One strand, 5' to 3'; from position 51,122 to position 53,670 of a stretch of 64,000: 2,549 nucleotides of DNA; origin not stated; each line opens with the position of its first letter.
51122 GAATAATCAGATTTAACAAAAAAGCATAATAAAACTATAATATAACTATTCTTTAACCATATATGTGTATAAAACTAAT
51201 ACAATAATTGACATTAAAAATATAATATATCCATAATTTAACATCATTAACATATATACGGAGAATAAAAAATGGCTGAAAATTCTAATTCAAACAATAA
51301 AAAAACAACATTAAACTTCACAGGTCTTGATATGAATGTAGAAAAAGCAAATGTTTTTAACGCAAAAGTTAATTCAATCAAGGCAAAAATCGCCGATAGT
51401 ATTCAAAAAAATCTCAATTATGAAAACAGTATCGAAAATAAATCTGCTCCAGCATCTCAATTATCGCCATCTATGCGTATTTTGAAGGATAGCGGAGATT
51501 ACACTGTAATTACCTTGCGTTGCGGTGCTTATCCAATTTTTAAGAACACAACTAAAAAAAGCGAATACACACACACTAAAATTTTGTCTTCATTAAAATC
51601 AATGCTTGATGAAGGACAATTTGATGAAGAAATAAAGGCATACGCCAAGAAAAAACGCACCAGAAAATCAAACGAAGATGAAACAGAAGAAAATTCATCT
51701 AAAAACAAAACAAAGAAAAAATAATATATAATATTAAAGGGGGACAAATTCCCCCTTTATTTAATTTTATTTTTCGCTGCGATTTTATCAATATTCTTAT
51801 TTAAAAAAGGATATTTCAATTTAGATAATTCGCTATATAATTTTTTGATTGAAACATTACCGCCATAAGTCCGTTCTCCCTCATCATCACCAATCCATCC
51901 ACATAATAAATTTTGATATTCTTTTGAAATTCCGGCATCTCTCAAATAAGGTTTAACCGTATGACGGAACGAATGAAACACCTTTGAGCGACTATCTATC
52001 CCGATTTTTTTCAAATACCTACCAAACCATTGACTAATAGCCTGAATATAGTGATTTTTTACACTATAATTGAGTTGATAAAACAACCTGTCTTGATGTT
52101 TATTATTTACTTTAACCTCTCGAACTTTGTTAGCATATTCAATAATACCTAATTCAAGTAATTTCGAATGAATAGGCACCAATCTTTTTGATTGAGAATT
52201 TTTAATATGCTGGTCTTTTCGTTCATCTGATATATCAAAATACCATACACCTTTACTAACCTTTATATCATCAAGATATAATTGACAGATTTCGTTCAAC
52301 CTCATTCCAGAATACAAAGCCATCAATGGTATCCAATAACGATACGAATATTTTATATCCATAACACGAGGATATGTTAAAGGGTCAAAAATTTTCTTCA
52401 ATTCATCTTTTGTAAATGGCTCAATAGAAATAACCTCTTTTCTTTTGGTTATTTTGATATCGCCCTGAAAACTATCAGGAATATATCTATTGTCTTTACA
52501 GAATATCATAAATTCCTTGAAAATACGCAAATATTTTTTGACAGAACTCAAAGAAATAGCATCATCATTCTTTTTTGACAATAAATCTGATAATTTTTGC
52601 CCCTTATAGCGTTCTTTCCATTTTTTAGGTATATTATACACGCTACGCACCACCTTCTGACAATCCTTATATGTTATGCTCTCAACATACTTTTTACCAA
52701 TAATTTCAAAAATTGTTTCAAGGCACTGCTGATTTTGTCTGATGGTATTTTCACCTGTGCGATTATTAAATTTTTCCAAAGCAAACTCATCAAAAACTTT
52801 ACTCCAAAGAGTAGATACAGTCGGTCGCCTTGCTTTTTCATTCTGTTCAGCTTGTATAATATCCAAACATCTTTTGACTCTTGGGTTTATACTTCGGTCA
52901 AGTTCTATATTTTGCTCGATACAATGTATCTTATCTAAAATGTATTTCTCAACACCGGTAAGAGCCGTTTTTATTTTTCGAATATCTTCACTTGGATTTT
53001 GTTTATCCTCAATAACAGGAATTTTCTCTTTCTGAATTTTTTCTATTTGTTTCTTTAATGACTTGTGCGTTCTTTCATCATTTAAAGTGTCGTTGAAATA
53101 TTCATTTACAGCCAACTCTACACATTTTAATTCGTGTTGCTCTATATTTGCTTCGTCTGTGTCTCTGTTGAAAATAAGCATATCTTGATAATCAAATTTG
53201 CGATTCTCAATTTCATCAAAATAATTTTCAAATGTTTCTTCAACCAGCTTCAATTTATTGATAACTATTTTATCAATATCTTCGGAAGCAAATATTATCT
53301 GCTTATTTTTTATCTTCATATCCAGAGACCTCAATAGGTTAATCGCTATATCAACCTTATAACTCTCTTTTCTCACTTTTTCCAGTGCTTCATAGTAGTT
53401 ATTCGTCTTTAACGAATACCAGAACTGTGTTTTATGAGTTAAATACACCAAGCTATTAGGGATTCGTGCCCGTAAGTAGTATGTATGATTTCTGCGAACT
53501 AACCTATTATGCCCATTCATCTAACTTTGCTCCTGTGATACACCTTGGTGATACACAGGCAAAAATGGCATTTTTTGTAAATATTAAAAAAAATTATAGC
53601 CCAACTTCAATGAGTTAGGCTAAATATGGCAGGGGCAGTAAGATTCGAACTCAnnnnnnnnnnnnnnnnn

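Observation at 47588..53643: About 6 kb AT-rich integrative element at the 3' end of tRNA-Trp, bounded by exact 17-bp direct repeats, displacing tRNA-Trp from secE-nusG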

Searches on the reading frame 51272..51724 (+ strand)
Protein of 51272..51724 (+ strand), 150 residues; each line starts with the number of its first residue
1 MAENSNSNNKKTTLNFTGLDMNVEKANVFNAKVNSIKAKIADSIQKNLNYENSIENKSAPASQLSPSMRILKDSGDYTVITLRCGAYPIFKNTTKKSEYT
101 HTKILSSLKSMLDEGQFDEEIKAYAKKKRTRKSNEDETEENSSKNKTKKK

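Call 6: search_protein_families(library=pfam, proteins=[window:51272-51724:+], max_evalue=0.1)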
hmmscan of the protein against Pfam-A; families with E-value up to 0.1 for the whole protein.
window:51272-51724:+ (150 aa): 1 family
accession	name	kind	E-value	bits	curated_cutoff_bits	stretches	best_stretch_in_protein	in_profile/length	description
PF22161.1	Mre11_C_bact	-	0.041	14.3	27.4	0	89-115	16-42/47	Mre11 C-terminal domain, bacteria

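Call 7: search_protein_families(library=phrogs, proteins=[window:51272-51724:+], max_evalue=0.1)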
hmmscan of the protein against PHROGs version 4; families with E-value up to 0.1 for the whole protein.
window:51272-51724:+ (150 aa): 1 family
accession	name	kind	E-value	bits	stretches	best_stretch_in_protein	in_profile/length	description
phrog_3203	-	unknown function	0.019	16.2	1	78-146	18-86/97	-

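Call 8: search_protein_families(library=padloc, proteins=[window:51272-51724:+], max_evalue=0.1)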
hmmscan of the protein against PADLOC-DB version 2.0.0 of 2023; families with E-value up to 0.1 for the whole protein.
window:51272-51724:+ (150 aa): 1 family
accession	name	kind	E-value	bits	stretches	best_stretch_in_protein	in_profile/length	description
PDLC00478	JetB1|JetB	-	0.037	11.7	1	95-145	161-211/214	DUF4194 domain; MukE-like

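Call 22: find_encoding_contigs(protein=window:51272-51724:+, flank=10000, max_places=10)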
Protein window:51272-51724:+ (150 aa): 20 contigs read that carry it; 9 places shown.
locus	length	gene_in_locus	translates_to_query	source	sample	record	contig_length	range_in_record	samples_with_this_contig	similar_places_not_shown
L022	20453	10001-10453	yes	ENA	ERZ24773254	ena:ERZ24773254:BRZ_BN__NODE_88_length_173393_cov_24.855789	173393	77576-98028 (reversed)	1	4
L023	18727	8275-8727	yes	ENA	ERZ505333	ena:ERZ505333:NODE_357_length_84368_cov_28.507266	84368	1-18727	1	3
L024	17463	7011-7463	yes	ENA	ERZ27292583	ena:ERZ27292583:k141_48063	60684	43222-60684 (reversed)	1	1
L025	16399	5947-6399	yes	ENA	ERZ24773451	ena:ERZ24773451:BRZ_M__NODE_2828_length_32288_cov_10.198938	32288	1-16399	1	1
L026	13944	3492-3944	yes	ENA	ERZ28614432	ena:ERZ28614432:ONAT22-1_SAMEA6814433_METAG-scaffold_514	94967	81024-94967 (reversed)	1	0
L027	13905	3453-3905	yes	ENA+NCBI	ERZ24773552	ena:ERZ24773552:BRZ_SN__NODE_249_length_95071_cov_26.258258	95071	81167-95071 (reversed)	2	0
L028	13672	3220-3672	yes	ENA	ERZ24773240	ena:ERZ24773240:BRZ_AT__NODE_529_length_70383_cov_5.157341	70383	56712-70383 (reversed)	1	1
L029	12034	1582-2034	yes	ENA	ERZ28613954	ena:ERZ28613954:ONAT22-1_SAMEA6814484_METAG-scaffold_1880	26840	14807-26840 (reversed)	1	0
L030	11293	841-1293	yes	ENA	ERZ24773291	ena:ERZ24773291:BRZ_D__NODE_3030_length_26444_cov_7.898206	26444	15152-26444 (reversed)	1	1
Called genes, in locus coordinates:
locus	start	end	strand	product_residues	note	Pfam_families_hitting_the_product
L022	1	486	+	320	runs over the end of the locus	PF01207:Dus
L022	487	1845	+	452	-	PF02254:TrkA_N, PF13241:NAD_binding_7 (weak), PF02254:TrkA_N, PF02080:TrkA_C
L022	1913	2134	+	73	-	PF17209:Hfq, PF21979:Hfq_1 (faint)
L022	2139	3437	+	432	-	PF13167:GTP-bdg_N, PF16360:GTP-bdg_M, PF01926:MMR_HSR1, PF19275:HflX_C (weak)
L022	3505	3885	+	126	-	-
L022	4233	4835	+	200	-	PF02245:Pur_DNA_glyco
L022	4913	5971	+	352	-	PF01467:CTP_transf_like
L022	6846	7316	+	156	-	PF20331:DUF6626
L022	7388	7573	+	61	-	-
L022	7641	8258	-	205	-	PF05736:OprF (weak), PF13505:OMP_b-brl, PF01389:OmpA_membrane (weak), PF02462:Opacity, PF01617:Surface_Ag_2, PF03349:Toluene_X (faint)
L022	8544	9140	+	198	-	PF00239:Resolvase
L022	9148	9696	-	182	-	PF00239:Resolvase, PF02796:HTH_7 (weak)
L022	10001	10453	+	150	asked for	-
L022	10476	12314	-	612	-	PF20172:DUF6538, PF00589:Phage_integrase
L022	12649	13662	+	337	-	PF09925:DUF2157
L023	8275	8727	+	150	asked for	-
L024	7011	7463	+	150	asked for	-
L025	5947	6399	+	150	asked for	-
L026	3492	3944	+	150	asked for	-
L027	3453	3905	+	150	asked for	-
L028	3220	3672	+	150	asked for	-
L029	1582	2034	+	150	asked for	-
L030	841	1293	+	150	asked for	-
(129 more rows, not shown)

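Call 24: find_related_loci(query=window:51272-51724:+, collection=genome_contigs, flank=10000)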
Query window:51272-51724:+ (150 aa) in genome_contigs; peptide patterns used: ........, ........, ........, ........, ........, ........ (x = any residue, [..] = any of these).
245 stretches matched a pattern; 8 encode a relative of the query (tblastn E <= 1e-3); 8 distinct loci.
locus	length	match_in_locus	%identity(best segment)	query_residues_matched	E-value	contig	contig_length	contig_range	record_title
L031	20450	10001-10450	100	1-150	1e-97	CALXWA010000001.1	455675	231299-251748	MAG: uncultured Alphaproteobacteria bacterium isolate BRZ_FL__bin18 genome assembly, contig: BRZ_FL__NODE_8_length_45567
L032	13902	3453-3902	100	1-150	1e-97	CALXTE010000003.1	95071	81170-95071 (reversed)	MAG: uncultured Alphaproteobacteria bacterium isolate BRZ_SN__bin90 genome assembly, contig: BRZ_SN__NODE_249_length_950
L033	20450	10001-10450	99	1-150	6e-97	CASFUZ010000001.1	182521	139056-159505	uncultured proteobacterium isolate O15_L1_384384_idba_bin.74 genome assembly, contig: O15_L1_384384_idba_bin.74.fa_scaff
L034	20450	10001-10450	98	1-150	9e-96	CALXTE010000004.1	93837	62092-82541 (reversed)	MAG: uncultured Alphaproteobacteria bacterium isolate BRZ_SN__bin90 genome assembly, contig: BRZ_SN__NODE_253_length_938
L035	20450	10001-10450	98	1-150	1e-95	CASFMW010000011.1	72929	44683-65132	uncultured proteobacterium isolate O25_L1_391391_idba_bin.172 genome assembly, contig: O25_L1_391391_idba_bin.172.fa_sca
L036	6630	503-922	88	1-140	2e-82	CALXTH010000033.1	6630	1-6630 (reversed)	MAG: uncultured Alphaproteobacteria bacterium isolate E30__bin229 genome assembly, contig: E30__k127_536445, whole genom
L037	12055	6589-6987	84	1-133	2e-76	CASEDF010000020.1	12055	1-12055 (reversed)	uncultured bacterium isolate O72_L2_361361_idba_bin.42 genome assembly, contig: O72_L2_361361_idba_bin.42.fa_scaffold_58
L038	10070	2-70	100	118-140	2e-9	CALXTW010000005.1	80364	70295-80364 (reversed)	MAG: uncultured Alphaproteobacteria bacterium isolate BRZ_RR__bin74 genome assembly, contig: BRZ_RR__NODE_321_length_803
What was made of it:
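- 51272..51724 (+): 150-aa backbone protein with a lysine-rich tail. It is the most conserved gene of the family; function unknown. It is 100% identical in 2 GTDB species-representative genomes and 98-99% identical at 3 further loci (call 24).
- On DNA invertase switch (Hin/Gin type): All of about 15 family copies have the same orientation (calls 22, 24).
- One MAG holds two copies, at different tRNAs (call 24).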

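Call 68: search_protein_families(library=ncbifam, proteins=[window:51272-51724:+], max_evalue=0.01)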
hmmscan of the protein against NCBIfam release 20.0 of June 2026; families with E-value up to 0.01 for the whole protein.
window:51272-51724:+ (150 aa): 0 families

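Call 81: search_solved_structures(query=window:51272-51724:+, max_evalue=10)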
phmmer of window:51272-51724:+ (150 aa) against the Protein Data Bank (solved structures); distinct sequences matched with E-value up to 10: 2.
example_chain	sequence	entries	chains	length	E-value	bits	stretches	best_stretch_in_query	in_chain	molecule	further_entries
3qf7_D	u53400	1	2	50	0.9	13.1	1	86-118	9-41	Mre11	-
6kld_A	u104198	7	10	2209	1.6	12.2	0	89-138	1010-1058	RNA-directed RNA polymerase L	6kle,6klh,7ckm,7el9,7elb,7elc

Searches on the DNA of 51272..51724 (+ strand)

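Call 61: search_rna_families(sources=[L022, L001, L013], threshold=gathering)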
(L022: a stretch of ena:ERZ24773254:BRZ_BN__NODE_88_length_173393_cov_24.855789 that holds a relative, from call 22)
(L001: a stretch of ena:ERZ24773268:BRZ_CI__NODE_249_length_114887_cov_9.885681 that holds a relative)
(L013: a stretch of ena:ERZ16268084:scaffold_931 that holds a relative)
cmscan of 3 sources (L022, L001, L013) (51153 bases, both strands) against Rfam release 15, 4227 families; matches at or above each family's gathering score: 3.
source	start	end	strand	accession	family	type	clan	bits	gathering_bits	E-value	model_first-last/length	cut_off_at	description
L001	8966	9038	+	RF00005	tRNA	Gene; tRNA;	CL00001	68.3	29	7.4e-13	1-71/71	no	tRNA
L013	6754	6826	+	RF00005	tRNA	Gene; tRNA;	CL00001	68.3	29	7.4e-13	1-71/71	no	tRNA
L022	12404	12490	-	RF00005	tRNA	Gene; tRNA;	CL00001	58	29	4.9e-10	1-71/71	no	tRNA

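Call 65: search_rna_families(source=L022, start=6200, end=6860, threshold=evalue, max_evalue=1)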
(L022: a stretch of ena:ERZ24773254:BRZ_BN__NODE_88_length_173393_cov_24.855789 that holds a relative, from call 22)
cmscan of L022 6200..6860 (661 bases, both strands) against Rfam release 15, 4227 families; matches with E-value up to 1: 0.
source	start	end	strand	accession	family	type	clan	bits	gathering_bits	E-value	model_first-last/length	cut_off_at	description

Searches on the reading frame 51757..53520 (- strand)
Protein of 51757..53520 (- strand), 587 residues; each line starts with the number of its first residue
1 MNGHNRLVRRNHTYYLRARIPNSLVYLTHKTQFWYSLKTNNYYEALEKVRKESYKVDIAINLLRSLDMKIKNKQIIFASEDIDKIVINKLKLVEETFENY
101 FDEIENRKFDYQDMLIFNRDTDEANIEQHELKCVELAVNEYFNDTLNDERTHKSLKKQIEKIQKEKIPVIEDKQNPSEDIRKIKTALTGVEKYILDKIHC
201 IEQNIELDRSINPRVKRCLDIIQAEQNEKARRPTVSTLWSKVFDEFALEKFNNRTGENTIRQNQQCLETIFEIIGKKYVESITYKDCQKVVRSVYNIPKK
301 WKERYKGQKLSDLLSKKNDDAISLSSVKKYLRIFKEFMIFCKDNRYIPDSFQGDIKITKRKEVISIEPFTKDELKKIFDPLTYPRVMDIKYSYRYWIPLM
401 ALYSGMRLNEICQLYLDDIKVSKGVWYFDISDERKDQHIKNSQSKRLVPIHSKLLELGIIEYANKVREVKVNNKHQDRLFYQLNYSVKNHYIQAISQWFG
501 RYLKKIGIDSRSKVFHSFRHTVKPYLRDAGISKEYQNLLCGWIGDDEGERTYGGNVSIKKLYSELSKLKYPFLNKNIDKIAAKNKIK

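Call 6: search_protein_families(library=pfam, proteins=[window:51757-53520:-], max_evalue=0.1)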
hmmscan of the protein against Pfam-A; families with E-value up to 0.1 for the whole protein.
window:51757-53520:- (587 aa): 4 families
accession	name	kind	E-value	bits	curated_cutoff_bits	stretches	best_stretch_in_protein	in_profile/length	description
PF00589.27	Phage_integrase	-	5e-12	46.4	27.1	1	369-532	3-146/172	Phage integrase family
PF20172.3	DUF6538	-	5.8e-12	45.5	27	1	7-64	2-59/60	Domain of unknown function (DUF6538)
PF14659.12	Phage_int_SAM_3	-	0.0028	18.3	22.6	1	242-292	5-55/58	Phage integrase, N-terminal SAM-like domain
PF22022.2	Phage_int_M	-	0.044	14.5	27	0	249-294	10-56/96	Phage integrase central domain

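Call 7: search_protein_families(library=phrogs, proteins=[window:51757-53520:-], max_evalue=0.1)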
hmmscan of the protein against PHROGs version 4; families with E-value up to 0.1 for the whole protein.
window:51757-53520:- (587 aa): 3 families
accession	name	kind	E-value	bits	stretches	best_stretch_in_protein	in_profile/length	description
phrog_1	-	integration and excision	1.6e-26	94.7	1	118-533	53-413/611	integrase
phrog_216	-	integration and excision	3.4e-13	50.4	1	324-522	12-191/301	integrase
phrog_29870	-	unknown function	0.028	15.8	1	126-182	30-85/91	-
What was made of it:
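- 51757..53520 (-): Tyrosine integrase, 587 aa: N-terminal DUF6538, a SAM-like domain and the catalytic domain. PF00589 E=5e-12, PF20172 E=5.8e-12, phrog_1 E=1.6e-26 (calls 6, 7).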

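Call 8: search_protein_families(library=padloc, proteins=[window:51757-53520:-], max_evalue=0.1)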
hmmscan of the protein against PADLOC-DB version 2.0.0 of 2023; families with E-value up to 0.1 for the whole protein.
window:51757-53520:- (587 aa): 0 families

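Call 10: find_encoding_contigs(protein=window:51757-53520:-, flank=10000, max_places=10)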
Protein window:51757-53520:- (587 aa): 2 contigs read that carry it; 1 place shown.
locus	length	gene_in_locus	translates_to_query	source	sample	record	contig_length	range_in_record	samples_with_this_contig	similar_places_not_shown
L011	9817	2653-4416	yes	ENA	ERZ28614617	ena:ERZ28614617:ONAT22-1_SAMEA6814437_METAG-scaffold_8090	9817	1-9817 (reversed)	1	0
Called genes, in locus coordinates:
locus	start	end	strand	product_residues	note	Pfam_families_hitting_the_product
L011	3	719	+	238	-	?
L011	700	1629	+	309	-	PF01545:Cation_efflux, PF16916:ZT_dimer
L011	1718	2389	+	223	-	PF05307:Bundlin, PF08805:PilS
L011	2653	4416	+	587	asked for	PF20172:DUF6538, PF00589:Phage_integrase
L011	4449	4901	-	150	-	-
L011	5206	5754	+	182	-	PF00239:Resolvase, PF02796:HTH_7 (weak)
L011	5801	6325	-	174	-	-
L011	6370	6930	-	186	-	-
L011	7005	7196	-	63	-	-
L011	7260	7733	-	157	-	PF20331:DUF6626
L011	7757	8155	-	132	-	-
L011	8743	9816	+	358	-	?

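Call 68: search_protein_families(library=ncbifam, proteins=[window:51757-53520:-], max_evalue=0.01)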
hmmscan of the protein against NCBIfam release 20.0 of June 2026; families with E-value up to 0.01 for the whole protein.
window:51757-53520:- (587 aa): 4 families
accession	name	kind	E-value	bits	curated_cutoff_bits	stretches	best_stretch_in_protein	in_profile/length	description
TIGR02225.1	recomb_XerD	equivalog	1.1e-11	44.6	329.6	1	304-522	40-242/290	site-specific tyrosine recombinase XerD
TIGR02224.1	recomb_XerC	equivalog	2.6e-08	33.6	335.15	1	303-522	42-245/295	tyrosine recombinase XerC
NF001399.0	PRK00283.1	subfamily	3.9e-07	29.6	279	1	303-522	49-251/300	tyrosine recombinase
NF002331.0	PRK01287.1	subfamily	0.0012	17.8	371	1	400-530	169-288/365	site-specific tyrosine recombinase XerC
